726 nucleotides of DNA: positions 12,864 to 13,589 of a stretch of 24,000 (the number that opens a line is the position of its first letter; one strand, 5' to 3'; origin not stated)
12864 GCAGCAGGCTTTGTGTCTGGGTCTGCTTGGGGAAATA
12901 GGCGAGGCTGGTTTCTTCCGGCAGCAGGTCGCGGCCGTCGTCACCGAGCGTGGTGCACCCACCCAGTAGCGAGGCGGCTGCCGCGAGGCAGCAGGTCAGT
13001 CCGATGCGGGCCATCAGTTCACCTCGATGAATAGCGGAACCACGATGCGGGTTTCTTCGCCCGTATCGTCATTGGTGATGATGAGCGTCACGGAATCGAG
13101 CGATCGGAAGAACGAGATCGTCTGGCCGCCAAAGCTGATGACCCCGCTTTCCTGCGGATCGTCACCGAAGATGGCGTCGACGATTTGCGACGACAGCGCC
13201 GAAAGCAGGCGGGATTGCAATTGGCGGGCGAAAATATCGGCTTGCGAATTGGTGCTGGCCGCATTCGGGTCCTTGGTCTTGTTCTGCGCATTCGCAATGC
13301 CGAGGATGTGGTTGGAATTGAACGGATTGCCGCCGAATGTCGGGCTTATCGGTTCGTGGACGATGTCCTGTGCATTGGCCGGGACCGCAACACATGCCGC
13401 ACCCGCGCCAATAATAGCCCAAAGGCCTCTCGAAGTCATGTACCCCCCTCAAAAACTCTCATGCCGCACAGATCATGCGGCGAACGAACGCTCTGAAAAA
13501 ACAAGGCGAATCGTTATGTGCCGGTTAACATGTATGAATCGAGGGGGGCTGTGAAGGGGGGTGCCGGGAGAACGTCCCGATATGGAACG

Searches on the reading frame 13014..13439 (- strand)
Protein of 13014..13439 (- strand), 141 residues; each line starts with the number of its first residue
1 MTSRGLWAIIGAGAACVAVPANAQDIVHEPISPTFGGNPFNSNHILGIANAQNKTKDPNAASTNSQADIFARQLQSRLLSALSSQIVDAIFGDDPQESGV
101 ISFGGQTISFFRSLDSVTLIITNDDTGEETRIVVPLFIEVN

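Call 4: search_protein_families(library=pfam, proteins=[window:13014-13439:-], max_evalue=0.01)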
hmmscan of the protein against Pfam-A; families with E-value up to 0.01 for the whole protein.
window:13014-13439:- (141 aa): 1 family
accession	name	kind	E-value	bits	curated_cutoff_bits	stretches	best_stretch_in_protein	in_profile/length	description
PF10614.14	CsgF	-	2.4e-30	105.8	25.8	1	16-135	10-132/132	Type VIII secretion system (T8SS), CsgF protein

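Call 7: search_protein_families(library=ncbifam, proteins=[window:13014-13439:-], max_evalue=0.01)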
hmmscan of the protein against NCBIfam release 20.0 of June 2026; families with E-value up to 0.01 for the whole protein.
window:13014-13439:- (141 aa): 1 family
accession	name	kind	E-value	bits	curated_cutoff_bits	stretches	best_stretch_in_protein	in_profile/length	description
NF007469.0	PRK10050.1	equivalog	1.6e-06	28.6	171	1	31-87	27-88/138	curli production assembly/transport protein CsgF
